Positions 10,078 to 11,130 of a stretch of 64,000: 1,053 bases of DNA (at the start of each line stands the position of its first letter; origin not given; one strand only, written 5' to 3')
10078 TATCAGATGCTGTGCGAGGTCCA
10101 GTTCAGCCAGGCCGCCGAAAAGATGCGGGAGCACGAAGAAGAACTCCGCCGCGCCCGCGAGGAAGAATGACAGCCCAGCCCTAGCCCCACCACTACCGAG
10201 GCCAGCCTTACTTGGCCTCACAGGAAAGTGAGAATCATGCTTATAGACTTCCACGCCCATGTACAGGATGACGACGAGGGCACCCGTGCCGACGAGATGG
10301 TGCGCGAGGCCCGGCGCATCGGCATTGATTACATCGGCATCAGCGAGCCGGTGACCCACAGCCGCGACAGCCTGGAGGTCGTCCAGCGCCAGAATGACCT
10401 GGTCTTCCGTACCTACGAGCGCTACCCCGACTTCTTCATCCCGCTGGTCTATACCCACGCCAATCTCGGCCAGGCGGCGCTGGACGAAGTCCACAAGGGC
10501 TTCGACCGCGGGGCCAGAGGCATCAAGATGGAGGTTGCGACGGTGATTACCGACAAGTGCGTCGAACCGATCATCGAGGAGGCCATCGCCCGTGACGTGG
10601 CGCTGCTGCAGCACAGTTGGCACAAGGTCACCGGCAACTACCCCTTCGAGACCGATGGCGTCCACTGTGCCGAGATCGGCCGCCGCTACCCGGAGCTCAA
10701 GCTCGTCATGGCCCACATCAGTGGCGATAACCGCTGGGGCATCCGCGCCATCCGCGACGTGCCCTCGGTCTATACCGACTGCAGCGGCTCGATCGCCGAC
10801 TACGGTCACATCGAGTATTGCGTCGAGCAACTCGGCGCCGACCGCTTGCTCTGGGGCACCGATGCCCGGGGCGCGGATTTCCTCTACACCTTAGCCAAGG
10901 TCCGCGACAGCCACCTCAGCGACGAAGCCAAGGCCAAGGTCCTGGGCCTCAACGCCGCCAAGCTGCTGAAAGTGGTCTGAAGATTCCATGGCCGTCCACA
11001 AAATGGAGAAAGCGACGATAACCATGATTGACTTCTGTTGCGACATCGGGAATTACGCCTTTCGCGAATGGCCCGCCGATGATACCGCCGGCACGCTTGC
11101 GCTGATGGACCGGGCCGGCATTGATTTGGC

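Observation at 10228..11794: Amidohydrolase + ligand-less paralog pair, module 1: candidate enzyme/pseudoenzyme heteromer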

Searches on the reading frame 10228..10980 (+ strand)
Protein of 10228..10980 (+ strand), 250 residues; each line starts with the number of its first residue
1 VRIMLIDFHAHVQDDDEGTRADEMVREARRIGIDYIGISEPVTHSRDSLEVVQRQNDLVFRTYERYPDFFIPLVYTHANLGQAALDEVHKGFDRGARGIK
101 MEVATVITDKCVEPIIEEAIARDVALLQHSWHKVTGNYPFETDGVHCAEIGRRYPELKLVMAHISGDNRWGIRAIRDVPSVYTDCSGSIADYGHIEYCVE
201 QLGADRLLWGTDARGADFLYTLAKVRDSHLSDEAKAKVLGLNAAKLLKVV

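Call 3: search_protein_families(library=pfam, proteins=[window:10228-10980:+], max_evalue=1)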
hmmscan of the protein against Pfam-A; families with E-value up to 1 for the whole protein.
window:10228-10980:+ (250 aa): 1 family
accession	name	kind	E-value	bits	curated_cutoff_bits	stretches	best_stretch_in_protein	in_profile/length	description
PF04909.20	Amidohydro_2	-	8.5e-17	62.3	26.4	1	6-248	1-288/289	Amidohydrolase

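Call 4: search_protein_families(library=ncbifam, proteins=[window:10228-10980:+], max_evalue=1)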
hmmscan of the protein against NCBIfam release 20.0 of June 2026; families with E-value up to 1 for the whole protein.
window:10228-10980:+ (250 aa): 3 families
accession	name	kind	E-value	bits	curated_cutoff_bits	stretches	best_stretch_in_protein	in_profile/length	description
TIGR00010.1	TIGR00010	subfamily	0.035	13.5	206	1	5-60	1-56/253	YchF/TatD family DNA exonuclease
NF038032.1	CehA_McbA_metalo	domain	0.061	12.7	80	1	6-80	5-76/315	CehA/McbA family metallohydrolase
NF005928.0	PRK07945.1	equivalog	0.11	11.8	250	1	7-40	101-134/337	PHP domain-containing protein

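Call 7: search_solved_structures(query=window:10228-10980:+, max_evalue=1, show_alignments=3)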
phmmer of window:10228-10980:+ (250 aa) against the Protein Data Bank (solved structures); distinct sequences matched with E-value up to 1: 4.
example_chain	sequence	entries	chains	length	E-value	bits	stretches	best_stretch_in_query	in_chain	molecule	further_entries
3cjp_A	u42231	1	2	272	0.024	17.4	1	146-249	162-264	Predicted amidohydrolase, dihydroorotase family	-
4icm_A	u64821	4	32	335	0.04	16.6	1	187-249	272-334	5-carboxyvanillate decarboxylase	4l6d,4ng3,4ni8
3ij6_A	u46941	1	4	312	0.55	12.9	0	41-248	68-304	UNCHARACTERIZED METAL-DEPENDENT HYDROLASE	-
8fmw_Q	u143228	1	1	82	0.84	12.3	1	102-173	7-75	30S ribosomal protein S17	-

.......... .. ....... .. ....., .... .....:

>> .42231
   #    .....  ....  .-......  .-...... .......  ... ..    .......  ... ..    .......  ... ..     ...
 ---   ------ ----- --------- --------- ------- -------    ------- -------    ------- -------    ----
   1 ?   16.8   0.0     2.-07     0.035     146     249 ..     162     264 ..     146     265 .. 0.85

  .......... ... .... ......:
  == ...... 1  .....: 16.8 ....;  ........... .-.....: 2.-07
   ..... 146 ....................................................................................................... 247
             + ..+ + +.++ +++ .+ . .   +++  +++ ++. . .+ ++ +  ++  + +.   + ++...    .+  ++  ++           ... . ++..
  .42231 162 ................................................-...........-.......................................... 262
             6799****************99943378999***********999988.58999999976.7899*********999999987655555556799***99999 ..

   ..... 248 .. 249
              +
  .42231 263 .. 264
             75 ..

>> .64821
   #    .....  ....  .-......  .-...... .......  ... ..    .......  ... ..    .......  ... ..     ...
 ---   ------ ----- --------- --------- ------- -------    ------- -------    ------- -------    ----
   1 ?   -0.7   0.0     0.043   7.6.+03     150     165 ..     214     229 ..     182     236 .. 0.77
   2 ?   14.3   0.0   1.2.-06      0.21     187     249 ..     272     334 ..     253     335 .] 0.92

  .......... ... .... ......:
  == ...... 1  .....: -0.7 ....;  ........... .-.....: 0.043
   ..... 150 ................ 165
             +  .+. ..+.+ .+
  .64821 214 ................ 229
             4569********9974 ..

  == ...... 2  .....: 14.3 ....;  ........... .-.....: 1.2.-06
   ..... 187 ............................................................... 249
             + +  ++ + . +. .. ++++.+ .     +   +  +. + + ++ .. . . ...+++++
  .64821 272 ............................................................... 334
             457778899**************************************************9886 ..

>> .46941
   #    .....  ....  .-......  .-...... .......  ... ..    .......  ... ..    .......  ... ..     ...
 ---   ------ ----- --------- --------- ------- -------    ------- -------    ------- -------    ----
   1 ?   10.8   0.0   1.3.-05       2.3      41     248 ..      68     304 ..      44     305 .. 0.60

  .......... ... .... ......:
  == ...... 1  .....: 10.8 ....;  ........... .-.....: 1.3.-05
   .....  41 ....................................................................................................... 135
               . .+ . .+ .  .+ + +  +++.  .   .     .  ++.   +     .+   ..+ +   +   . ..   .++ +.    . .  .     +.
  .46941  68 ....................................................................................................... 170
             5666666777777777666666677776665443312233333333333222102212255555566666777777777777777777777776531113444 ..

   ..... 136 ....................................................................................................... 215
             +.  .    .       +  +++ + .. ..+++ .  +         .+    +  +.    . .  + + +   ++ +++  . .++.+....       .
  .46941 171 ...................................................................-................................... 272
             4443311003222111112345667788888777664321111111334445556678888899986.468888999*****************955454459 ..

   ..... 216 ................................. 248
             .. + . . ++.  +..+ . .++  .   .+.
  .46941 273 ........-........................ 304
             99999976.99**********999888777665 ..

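Call 12: find_homologous_proteins(query=window:10228-10980:+, max_evalue=0.00001)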
Query window:10228-10980:+ (250 aa): 33 proteins with E <= 0.00001 among 722 candidates.
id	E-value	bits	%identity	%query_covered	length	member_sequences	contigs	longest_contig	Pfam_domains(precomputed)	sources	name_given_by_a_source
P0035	4.0e-164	562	100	99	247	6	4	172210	PF04909.21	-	-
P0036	4.9e-142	490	87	99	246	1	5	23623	PF04909.21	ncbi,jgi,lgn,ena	-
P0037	2.9e-130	451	79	99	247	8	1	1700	PF04909.21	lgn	-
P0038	1.5e-125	436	79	99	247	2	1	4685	PF04909.21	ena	-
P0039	8.5e-123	427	75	98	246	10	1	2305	PF04909.21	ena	-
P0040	2.9e-117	409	72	98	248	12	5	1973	PF04909.21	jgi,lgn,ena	-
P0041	1.1e-115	403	72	98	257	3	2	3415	PF04909.21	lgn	-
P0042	2.3e-113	396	71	98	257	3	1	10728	PF04909.21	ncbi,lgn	ncbi:MAG: amidohydrolase family protein [Armatimonadota bacterium]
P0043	1.0e-107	377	67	99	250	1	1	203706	PF04909.21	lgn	-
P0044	9.3e-96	338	61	98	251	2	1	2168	PF04909.21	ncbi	-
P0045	1.3e-91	325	58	98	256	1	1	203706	PF04909.21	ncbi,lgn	-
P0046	8.9e-72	260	53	98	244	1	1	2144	PF04909.21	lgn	-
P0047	9.3e-72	260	52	98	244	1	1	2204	PF04909.21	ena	-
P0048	2.4e-71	258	52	98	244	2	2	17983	PF04909.21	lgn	-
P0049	3.0e-71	258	52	98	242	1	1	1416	PF04909.21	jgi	jgi:hypothetical protein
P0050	6.4e-71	257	53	98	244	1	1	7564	PF04909.21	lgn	-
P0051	2.3e-70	255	51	98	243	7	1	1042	PF04909.21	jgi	jgi:uncharacterized protein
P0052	5.3e-70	254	49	98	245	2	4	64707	PF04909.21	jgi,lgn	-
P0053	7.1e-70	253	51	98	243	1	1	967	PF04909.21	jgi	-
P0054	7.4e-68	247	50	98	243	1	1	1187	PF04909.21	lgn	-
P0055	3.5e-67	245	51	98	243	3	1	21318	PF04909.21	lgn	-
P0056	6.7e-67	244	47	98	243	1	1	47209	PF04909.21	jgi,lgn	jgi:hypothetical protein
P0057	1.2e-65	239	49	98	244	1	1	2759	PF04909.21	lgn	-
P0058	2.1e-65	239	49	98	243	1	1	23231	PF04909.21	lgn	-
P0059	8.6e-56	207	45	98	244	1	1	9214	PF04909.21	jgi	jgi:uncharacterized protein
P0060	4.3e-55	205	43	98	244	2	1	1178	PF04909.21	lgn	-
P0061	7.0e-54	201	45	98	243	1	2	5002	PF04909.21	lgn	-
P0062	2.8e-52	196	44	98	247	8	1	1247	PF04909.21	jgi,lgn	-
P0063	1.4e-50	190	42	98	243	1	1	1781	PF04909.21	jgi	jgi:predicted TIM-barrel fold metal-dependent hydrolase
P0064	8.6e-32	129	35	100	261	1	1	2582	PF04909.21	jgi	jgi:hypothetical protein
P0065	2.9e-30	124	32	98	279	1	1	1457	PF04909.21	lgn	-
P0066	1.8e-29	121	33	100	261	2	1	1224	PF04909.21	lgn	-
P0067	6.1e-29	119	33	98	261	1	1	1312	PF04909.21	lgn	-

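Call 38: search_solved_structures(query=A3, max_evalue=0.01)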
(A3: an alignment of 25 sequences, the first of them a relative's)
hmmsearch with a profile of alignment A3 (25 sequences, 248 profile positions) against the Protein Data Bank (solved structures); distinct sequences matched with E-value up to 0.01: 37.
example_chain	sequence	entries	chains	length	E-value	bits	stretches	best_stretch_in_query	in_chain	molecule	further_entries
3s4t_A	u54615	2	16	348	2.2e-15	60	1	170-246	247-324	Amidohydrolase 2 | Gamma-resorcylate decarboxylase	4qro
7wkl_A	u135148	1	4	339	5.6e-15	58.7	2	170-246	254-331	Amidohydrolase 2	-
7wmb_A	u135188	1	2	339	5.9e-15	58.6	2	170-246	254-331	Amidohydrolase 2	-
7wkm_A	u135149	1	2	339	5.9e-15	58.6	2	170-246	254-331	Amidohydrolase 2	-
3cjp_A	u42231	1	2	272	6.3e-15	58.5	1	53-246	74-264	Predicted amidohydrolase, dihydroorotase family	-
7wjr_A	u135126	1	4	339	7.1e-15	58.3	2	170-246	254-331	2,3-dihydroxybenzoate decarboxylase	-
7a19_A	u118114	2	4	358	7.6e-15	58.2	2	170-246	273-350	Amidohydrolase 2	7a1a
4inf_A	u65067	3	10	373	7.9e-14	54.9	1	23-128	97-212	METAL-DEPENDENT HYDROLASE | 5-Carboxyvanillate Decarboxylase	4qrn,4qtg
3nur_A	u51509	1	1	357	3.4e-13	52.8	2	42-127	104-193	Amidohydrolase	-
2dvt_A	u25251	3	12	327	4.8e-13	52.3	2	176-246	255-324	Thermophilic reversible gamma-resorcylate decarboxylase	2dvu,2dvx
6m53_A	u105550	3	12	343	5.7e-13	52.1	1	176-246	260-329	2,3-dihydroxybenzoate decarboxylase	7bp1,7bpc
4qs5_A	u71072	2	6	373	1e-12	51.2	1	23-128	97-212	Ligw2 Decarboxylase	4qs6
3irs_A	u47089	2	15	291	2.8e-11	46.6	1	16-245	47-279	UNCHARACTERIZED PROTEIN BB4693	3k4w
4ifr_A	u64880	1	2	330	1.2e-10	44.5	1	24-246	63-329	2-amino-3-carboxymuconate 6-semialdehyde decarboxylase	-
4ifk_A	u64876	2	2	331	1.2e-10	44.5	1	24-246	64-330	2-amino-3-carboxymuconate 6-semialdehyde decarboxylase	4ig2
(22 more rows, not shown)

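Call 52: find_encoding_contigs(protein=P0064, flank=3000, max_places=2)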
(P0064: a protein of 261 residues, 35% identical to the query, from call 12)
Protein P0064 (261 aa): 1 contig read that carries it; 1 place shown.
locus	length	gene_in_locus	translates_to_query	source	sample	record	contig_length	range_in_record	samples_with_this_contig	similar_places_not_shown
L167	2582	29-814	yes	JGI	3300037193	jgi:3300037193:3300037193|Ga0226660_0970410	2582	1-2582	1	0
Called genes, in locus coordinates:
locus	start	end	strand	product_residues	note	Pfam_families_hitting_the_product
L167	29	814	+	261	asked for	PF04909:Amidohydro_2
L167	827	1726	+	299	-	PF04909:Amidohydro_2 (weak)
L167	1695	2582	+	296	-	?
